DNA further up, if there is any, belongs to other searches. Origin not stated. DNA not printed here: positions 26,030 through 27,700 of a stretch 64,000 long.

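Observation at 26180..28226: TylCIII-like sugar C-methyltransferase with Cys zinc-ribbon, divergently paired with a second SAM methyltransferase; overlapping 5' ends and start-codon ambiguity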

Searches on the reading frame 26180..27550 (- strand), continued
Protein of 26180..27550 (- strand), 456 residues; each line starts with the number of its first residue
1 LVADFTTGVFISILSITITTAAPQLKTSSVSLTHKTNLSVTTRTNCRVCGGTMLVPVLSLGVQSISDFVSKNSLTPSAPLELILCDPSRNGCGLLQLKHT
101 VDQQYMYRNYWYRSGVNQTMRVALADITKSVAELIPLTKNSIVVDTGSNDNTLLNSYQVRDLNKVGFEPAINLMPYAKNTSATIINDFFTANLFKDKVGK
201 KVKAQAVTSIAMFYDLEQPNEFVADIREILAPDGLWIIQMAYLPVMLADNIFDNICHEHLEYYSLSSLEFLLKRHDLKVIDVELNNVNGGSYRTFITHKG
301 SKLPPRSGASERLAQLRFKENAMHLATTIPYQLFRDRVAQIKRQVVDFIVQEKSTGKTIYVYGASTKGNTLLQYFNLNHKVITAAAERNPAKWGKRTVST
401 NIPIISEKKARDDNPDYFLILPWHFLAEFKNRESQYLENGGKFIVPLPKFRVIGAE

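Call 46: search_protein_families(library=ncbifam, proteins=[L001:2255-3178:-, L048:5048-5989:+, L002:3507-4490:-, L054:4881-5930:+, L026:4903-5874:-], max_evalue=1e-10)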
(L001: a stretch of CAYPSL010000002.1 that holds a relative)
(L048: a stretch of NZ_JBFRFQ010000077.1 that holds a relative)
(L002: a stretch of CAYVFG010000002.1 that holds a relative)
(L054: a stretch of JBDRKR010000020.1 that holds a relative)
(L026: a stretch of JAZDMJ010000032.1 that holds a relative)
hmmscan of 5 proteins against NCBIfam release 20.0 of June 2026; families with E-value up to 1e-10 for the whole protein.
L001:2255-3178:- (307 aa): 16 families
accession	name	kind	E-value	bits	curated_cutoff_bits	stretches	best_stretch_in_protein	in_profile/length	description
TIGR01181.1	dTDP_gluc_dehyt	equivalog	8.6e-31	107.2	365.1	1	7-305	1-314/321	dTDP-glucose 4,6-dehydratase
TIGR04180.1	EDH_00030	hypoth_equivalog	8.7e-31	107.1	475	1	8-288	1-295/297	NAD-dependent 4,6-dehydratase LegB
TIGR02622.1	CDP_4_6_dhtase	equivalog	1.3e-28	100.2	278.45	1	7-304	6-332/352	CDP-glucose 4,6-dehydratase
TIGR01179.1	galE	equivalog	8e-24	84.1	262.3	1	7-173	1-176/332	UDP-glucose 4-epimerase GalE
NF042422.1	oxyalk_red_OleD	equivalog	4.5e-19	69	580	1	7-221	2-214/329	2-alkyl-3-oxoalkanoate reductase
NF042423.1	oxyalk_red_Shew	equivalog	1.3e-18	67.2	580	1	6-233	9-232/331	2-alkyl-3-oxoalkanoate reductase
NF011728.1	PRK15181.1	equivalog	1.5e-18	66.9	760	1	72-304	92-339/348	Vi polysaccharide biosynthesis UDP-N-acetylglucosaminuronic acid C-4 epimerase TviC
TIGR02197.1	heptose_epim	equivalog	5e-18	65.3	274.6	1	8-304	1-315/316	ADP-glyceromanno-heptose 6-epimerase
TIGR03466.1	HpnA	hypoth_equivalog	7.4e-18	64.5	367.65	1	7-258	2-251/327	hopanoid-associated sugar epimerase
NF043036.1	ErythonDh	equivalog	9.4e-17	61.2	325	1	7-266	2-280/321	D-erythronate dehydrogenase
NF007490.0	PRK10084.1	subfamily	7.2e-15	54.8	649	0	134-305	158-337/361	dTDP-glucose 4,6-dehydratase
NF007582.0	PRK10217.1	equivalog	8.3e-15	54.7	698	1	7-303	3-332/355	dTDP-glucose 4,6-dehydratase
NF007956.0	PRK10675.1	subfamily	2.9e-13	49.7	394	0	7-134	2-139/338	UDP-glucose 4-epimerase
NF058621.1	DiazavRedAvaA7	equivalog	8.3e-13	48.6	400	1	7-221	2-218/304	3-diazoavenalumate denitrifying reductase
TIGR01472.1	gmd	equivalog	2.1e-11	43.7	415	0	50-217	57-234/342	GDP-mannose 4,6-dehydratase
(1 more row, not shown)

L048:5048-5989:+ (313 aa): 12 families
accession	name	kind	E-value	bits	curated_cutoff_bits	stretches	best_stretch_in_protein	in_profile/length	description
TIGR01179.1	galE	equivalog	2.4e-30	105.5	262.3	1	14-263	1-276/332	UDP-glucose 4-epimerase GalE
TIGR01181.1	dTDP_gluc_dehyt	equivalog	7.7e-27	94.2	365.1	1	14-304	1-306/321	dTDP-glucose 4,6-dehydratase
TIGR04180.1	EDH_00030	hypoth_equivalog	1.8e-21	76.5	475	1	15-267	1-261/297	NAD-dependent 4,6-dehydratase LegB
NF043036.1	ErythonDh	equivalog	8.6e-21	74.5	325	1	13-164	1-160/321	D-erythronate dehydrogenase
TIGR02197.1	heptose_epim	equivalog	2.3e-20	73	274.6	1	15-261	1-259/316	ADP-glyceromanno-heptose 6-epimerase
TIGR03466.1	HpnA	hypoth_equivalog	6.8e-19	67.9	367.65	1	13-251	1-237/327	hopanoid-associated sugar epimerase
TIGR01214.1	rmlD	equivalog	1.5e-15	57.1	224.05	1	14-227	1-195/285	dTDP-4-dehydrorhamnose reductase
NF007956.0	PRK10675.1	subfamily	5.4e-13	48.8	394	1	13-164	1-160/338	UDP-glucose 4-epimerase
NF042422.1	oxyalk_red_OleD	equivalog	1.5e-12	47.5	580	1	13-167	1-153/329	2-alkyl-3-oxoalkanoate reductase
TIGR03589.1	PseB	equivalog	1.9e-11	43.5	407.75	1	14-181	6-162/324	UDP-N-acetylglucosamine 4,6-dehydratase (inverting)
NF052578.1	StrlDmthSdmBMthl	equivalog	4.7e-11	43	600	1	13-166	1-153/328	sterol demethylase protein SdmB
NF042423.1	oxyalk_red_Shew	equivalog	9.2e-11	41.4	580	0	12-170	8-162/331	2-alkyl-3-oxoalkanoate reductase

L002:3507-4490:- (327 aa): 16 families
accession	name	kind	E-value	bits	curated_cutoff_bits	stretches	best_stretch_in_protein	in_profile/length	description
TIGR04180.1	EDH_00030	hypoth_equivalog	2.1e-34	119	475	1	29-307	2-294/297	NAD-dependent 4,6-dehydratase LegB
TIGR01181.1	dTDP_gluc_dehyt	equivalog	1.4e-32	113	365.1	1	28-326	2-315/321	dTDP-glucose 4,6-dehydratase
TIGR01179.1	galE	equivalog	1.4e-30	106.3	262.3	1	29-195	3-178/332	UDP-glucose 4-epimerase GalE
TIGR02622.1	CDP_4_6_dhtase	equivalog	2.3e-29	102.7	278.45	1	27-324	6-332/352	CDP-glucose 4,6-dehydratase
TIGR02197.1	heptose_epim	equivalog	8.2e-27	94.2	274.6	1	29-198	2-175/316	ADP-glyceromanno-heptose 6-epimerase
NF042422.1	oxyalk_red_OleD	equivalog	9.7e-19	67.9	580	1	27-245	2-218/329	2-alkyl-3-oxoalkanoate reductase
NF042423.1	oxyalk_red_Shew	equivalog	1.7e-18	66.8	580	1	26-245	9-224/331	2-alkyl-3-oxoalkanoate reductase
NF043036.1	ErythonDh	equivalog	4.2e-18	65.6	325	1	27-278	2-271/321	D-erythronate dehydrogenase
TIGR03466.1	HpnA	hypoth_equivalog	1.7e-17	63.3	367.65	1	27-292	2-265/327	hopanoid-associated sugar epimerase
NF007956.0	PRK10675.1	subfamily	1.4e-14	54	394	0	28-159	3-141/338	UDP-glucose 4-epimerase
NF007490.0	PRK10084.1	subfamily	9.8e-14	51.1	649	0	27-129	2-113/361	dTDP-glucose 4,6-dehydratase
NF047922.1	GDPFucSynFcl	equivalog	3.1e-13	49.9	500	1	73-325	37-304/308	GDP-L-fucose synthase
NF011728.1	PRK15181.1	equivalog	5e-13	48.8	760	1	27-325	17-340/348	Vi polysaccharide biosynthesis UDP-N-acetylglucosaminuronic acid C-4 epimerase TviC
NF052578.1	StrlDmthSdmBMthl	equivalog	4.3e-12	46.4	600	1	28-283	3-255/328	sterol demethylase protein SdmB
TIGR01214.1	rmlD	equivalog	1.3e-11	44.1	224.05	1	28-273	2-229/285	dTDP-4-dehydrorhamnose reductase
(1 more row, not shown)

L054:4881-5930:+ (349 aa): 7 families
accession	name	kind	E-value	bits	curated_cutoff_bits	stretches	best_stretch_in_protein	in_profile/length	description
TIGR01472.1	gmd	equivalog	6.4e-151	502.3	415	1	3-323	1-340/342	GDP-mannose 4,6-dehydratase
TIGR01181.1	dTDP_gluc_dehyt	equivalog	6.8e-28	97.7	365.1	1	56-318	50-308/321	dTDP-glucose 4,6-dehydratase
TIGR04180.1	EDH_00030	hypoth_equivalog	2.9e-26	92.2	475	1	6-308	2-296/297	NAD-dependent 4,6-dehydratase LegB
TIGR02622.1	CDP_4_6_dhtase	equivalog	5.9e-23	81.6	278.45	1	3-318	5-327/352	CDP-glucose 4,6-dehydratase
TIGR01179.1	galE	equivalog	5e-16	58.4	262.3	1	5-175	2-166/332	UDP-glucose 4-epimerase GalE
NF007490.0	PRK10084.1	subfamily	2.1e-13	50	649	1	57-247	51-256/361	dTDP-glucose 4,6-dehydratase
NF007582.0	PRK10217.1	equivalog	2.3e-13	50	698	1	52-245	47-247/355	dTDP-glucose 4,6-dehydratase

L026:4903-5874:- (323 aa): 14 families
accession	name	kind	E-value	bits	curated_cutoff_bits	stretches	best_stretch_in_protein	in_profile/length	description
TIGR01472.1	gmd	equivalog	1.1e-51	176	415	1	8-317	3-336/342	GDP-mannose 4,6-dehydratase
TIGR04180.1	EDH_00030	hypoth_equivalog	1e-46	159.4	475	1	8-305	1-295/297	NAD-dependent 4,6-dehydratase LegB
TIGR01181.1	dTDP_gluc_dehyt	equivalog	6.2e-39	133.9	365.1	1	7-319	1-311/321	dTDP-glucose 4,6-dehydratase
TIGR01179.1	galE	equivalog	1.2e-32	113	262.3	1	7-318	1-324/332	UDP-glucose 4-epimerase GalE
TIGR02622.1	CDP_4_6_dhtase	equivalog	1.5e-32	113.1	278.45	1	2-321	1-332/352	CDP-glucose 4,6-dehydratase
NF007582.0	PRK10217.1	equivalog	2e-21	76.5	698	1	5-257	1-259/355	dTDP-glucose 4,6-dehydratase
NF007490.0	PRK10084.1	subfamily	3.6e-20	72.3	649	1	7-318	2-333/361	dTDP-glucose 4,6-dehydratase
TIGR03466.1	HpnA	hypoth_equivalog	1e-16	60.7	367.65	0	7-124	2-111/327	hopanoid-associated sugar epimerase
NF011728.1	PRK15181.1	equivalog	2.1e-16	59.9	760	1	6-316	16-334/348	Vi polysaccharide biosynthesis UDP-N-acetylglucosaminuronic acid C-4 epimerase TviC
NF042423.1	oxyalk_red_Shew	equivalog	1e-13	51.1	580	1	4-272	7-261/331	2-alkyl-3-oxoalkanoate reductase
NF007956.0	PRK10675.1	subfamily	3.2e-13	49.5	394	1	7-313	2-323/338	UDP-glucose 4-epimerase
NF043036.1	ErythonDh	equivalog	7.2e-13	48.4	325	1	7-167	2-163/321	D-erythronate dehydrogenase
NF008872.0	PRK11908.1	equivalog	1.1e-11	44.3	294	0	5-322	1-338/349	bifunctional UDP-4-keto-pentose/UDP-xylose synthase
NF042422.1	oxyalk_red_OleD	equivalog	7.3e-11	42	580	0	7-147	2-131/329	2-alkyl-3-oxoalkanoate reductase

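Call 56: find_encoding_contigs(protein=P0003, flank=3000, max_places=2)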
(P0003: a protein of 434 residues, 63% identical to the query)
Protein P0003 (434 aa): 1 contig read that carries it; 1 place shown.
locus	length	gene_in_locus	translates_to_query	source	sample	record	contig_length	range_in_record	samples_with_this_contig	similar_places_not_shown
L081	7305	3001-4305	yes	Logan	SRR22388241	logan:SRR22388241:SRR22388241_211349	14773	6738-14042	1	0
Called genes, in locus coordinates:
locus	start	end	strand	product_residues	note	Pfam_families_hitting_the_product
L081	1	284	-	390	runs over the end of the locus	PF13477:Glyco_trans_4_2 (weak), PF13439:Glyco_transf_4, PF13579:Glyco_trans_4_4, PF20706:GT4-conflict, PF00534:Glycos_transf_1, PF13692:Glyco_trans_1_4, PF13524:Glyco_trans_1_2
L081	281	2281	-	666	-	PF19830:DUF6311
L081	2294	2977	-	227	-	PF13489:Methyltransf_23, PF01209:Ubie_methyltran, PF02353:CMAS (weak), PF13847:Methyltransf_31, PF08241:Methyltransf_11, PF08242:Methyltransf_12, PF13649:Methyltransf_25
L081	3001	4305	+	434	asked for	PF08421:Methyltransf_13, PF13489:Methyltransf_23, PF08484:Methyltransf_14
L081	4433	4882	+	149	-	-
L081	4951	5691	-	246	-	PF00535:Glycos_transf_2, PF13641:Glyco_tranf_2_3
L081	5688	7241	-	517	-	PF13231:PMT_2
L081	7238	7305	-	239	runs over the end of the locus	PF13489:Methyltransf_23, PF08241:Methyltransf_11, PF08242:Methyltransf_12, PF13649:Methyltransf_25, PF01209:Ubie_methyltran (weak), PF13847:Methyltransf_31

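Call 57: find_encoding_contigs(protein=P0002, flank=3000, max_places=2)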
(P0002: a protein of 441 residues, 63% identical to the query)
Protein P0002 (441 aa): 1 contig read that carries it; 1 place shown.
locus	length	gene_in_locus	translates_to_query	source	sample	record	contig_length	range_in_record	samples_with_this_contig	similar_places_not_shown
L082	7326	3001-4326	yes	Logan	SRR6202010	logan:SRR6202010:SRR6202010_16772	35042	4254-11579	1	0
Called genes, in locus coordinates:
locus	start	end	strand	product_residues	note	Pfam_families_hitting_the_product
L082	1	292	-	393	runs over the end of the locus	PF13439:Glyco_transf_4, PF13579:Glyco_trans_4_4, PF20706:GT4-conflict, PF00534:Glycos_transf_1, PF13692:Glyco_trans_1_4, PF13524:Glyco_trans_1_2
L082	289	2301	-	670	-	PF19830:DUF6311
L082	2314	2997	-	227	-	PF13489:Methyltransf_23, PF01209:Ubie_methyltran (weak), PF13847:Methyltransf_31, PF08241:Methyltransf_11, PF08242:Methyltransf_12, PF13649:Methyltransf_25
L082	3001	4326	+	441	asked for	PF08421:Methyltransf_13, PF13489:Methyltransf_23, PF08484:Methyltransf_14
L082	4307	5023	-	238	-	PF00535:Glycos_transf_2, PF13641:Glyco_tranf_2_3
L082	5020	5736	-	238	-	PF13489:Methyltransf_23, PF08241:Methyltransf_11, PF08242:Methyltransf_12, PF13649:Methyltransf_25, PF01209:Ubie_methyltran (weak), PF13847:Methyltransf_31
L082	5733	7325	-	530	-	PF13231:PMT_2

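Call 59: predict_structure(alignment_id=A1)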
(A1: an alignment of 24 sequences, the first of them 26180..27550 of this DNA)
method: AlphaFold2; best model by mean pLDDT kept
length: 456 residues; sequences in the alignment: 24
mean_pLDDT: 85.5   pTM: 0.84
mean pLDDT of the five models: 85.5, 85.3, 84.9, 82.7, 82.5
residues with pLDDT >= 90: 289; 70-90: 116; 50-70: 15; < 50: 36
segments of 3 or more residues with pLDDT < 50: 1-36
pLDDT, mean of each block of 10 residues (from residue 1): 28 26 28 47 91 95 74 74 95 93 76 79 92 93 93 93 94 83 93 96 95 78 98 95 93 85 96 98 85 95 93 96 95 96 97 97 81 93 90 86 93 95 86 92 94 88
secondary structure, 60 per line:
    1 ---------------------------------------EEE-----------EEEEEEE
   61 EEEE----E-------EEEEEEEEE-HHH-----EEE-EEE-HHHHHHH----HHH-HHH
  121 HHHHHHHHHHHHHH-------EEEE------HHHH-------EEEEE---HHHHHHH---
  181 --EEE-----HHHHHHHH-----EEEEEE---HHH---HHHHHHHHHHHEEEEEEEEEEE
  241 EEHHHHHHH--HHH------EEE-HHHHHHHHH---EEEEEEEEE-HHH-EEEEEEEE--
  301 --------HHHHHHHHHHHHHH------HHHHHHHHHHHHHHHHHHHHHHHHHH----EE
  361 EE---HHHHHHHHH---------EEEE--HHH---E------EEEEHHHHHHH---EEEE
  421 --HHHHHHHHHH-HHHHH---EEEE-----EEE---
elements in order: E40-42 E54-64 E77-85 E95-97 E99-101 H103-109 H118-134 E142-145 H152-155 E163-167 H171-177 E183-185 H191-198 E204-209 H219-229 E230-242 H243-249 E261-263 H265-273 E277-285 E291-298 H309-322 H329-354 E359-362 H366-374 E384-387 E403-406 H407-413 E417-420 H423-432 H434-438 E442-445 E451-453
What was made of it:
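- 26180..27433 (-): C-methyltransferase coding sequence from the most likely start, GTG 27433 (417 aa plus stop). The ordered fold begins at residue 40 of the long ORF, which is the GTG 27433 codon (call 59).
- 27434..27550 (-): Upstream in-frame open stretch. It contains ACG 27493-27491 (the ancestral start position), GTG 27526 and TTG 27550. It is probably a 5' leader or relic of the N-terminal tail rather than coding sequence. Residues 1-36 of the long ORF have pLDDT below 50 (call 59).
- Residues 1-36 have pLDDT below 50 and a strand starts at residue 40 (call 59). Residues 1-36 are predicted disordered (call 59). An in-frame GTG is available at the fold boundary (call 59).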

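Call 61: fold_search(model_id=the predicted structure, library=pdb)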
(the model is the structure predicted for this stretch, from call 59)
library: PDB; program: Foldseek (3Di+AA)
matches with E <= 10: 1956; with E <= 0.001: 1135
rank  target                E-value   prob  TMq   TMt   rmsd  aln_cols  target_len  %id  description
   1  4rv9                  4.9e-41  1.00  0.83  0.90   2.4       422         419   29  Crystal structure of MtmC in complex with SAH (released 2015-02-04)
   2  4rvd                  1.9e-40  1.00  0.83  0.91   2.3       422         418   29  Crystal structure of MtmC in complex with SAM (released 2015-01-28)
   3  5t6b_B                1.3e-37  1.00  0.83  0.93   1.9       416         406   22  X-ray structure of the KijD1 C3-methyltransfeerase, converted to monomeric form (released 2016-09-14)
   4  4e2y                  1.7e-37  1.00  0.82  0.92   2.3       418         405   23  X-ray Structure of the E224Q mutant of TcaB9, a C-3'-Methyltransferase, in Complex with S-Adenosyl-L-Homocysteine and Su (released 2012-04-25)
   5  3ndi                  2.6e-37  1.00  0.82  0.92   2.4       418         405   23  X-ray Structure of a C-3'-Methyltransferase in Complex with S-adenosylmethionine and dTMP (released 2010-06-30)
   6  4e33                  3.1e-37  1.00  0.82  0.92   2.3       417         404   24  X-ray Structure of the C-3'-Methyltransferase TcaB9 in Complex with S-Adenosyl-L-Homocysteine and Reduced dTDP-Sugar Sub (released 2012-04-25)
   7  4e2w                  1.3e-36  1.00  0.82  0.92   2.3       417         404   24  X-ray Structure of the H181N mutant of TcaB9, a C-3'-Methyltransferase, in Complex with S-Adenosyl-L-Homocysteine and Su (released 2012-04-25)
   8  4e31                  1.9e-36  1.00  0.83  0.93   2.0       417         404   24  X-ray Structure of the Y76F mutant of TcaB9, a C-3'-Methyltransferase, in Complex with S-Adenosyl-L-Homocysteine and Sug (released 2012-04-25)
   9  4e30                  2.4e-36  1.00  0.82  0.92   2.4       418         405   23  X-ray Structure of the H181N/E224Q double mutant of TcaB9, a C-3'-Methyltransferase, in Complex with S-Adenosyl-L-Homocy (released 2012-04-25)
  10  5t6b_A                2.9e-36  1.00  0.82  0.92   2.1       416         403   23  X-ray structure of the KijD1 C3-methyltransfeerase, converted to monomeric form (released 2016-09-14)
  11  4e2z                  5.1e-36  1.00  0.82  0.92   2.4       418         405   24  X-ray Structure of the H225N mutant of TcaB9, a C-3'-Methyltransferase, in Complex with S-Adenosyl-L-Homocysteine and Su (released 2012-04-25)
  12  5t67_B                5.4e-36  1.00  0.83  0.94   1.9       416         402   24  x-ray structure of the KijD1 C3-methyltransferase from Actinomadura kijaniata in complex with SAH and dTDP-sugar produ (released 2016-09-14)
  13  5t64_B                1.4e-35  1.00  0.81  0.93   2.2       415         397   22  X-ray structure of the C3-methyltransferase KijD1 from Actinomadura kijaniata in complex with TDP and SAH (released 2016-09-14)
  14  4e2x                  1.6e-35  1.00  0.82  0.92   2.4       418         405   24  X-ray Structure of the Y222F mutant of TcaB9, a C-3'-Methyltransferase, in Complex with S-Adenosyl-L-Homocysteine and dT (released 2012-04-25)
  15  5t64_A                4.3e-35  1.00  0.82  0.92   2.1       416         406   23  X-ray structure of the C3-methyltransferase KijD1 from Actinomadura kijaniata in complex with TDP and SAH (released 2016-09-14)
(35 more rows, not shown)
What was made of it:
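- Foldseek's top 18 hits are all MtmC, KijD1 or TcaB9 at TMt 0.90-0.94; the next hits drop to E of about 1e-8 (calls 59, 61).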
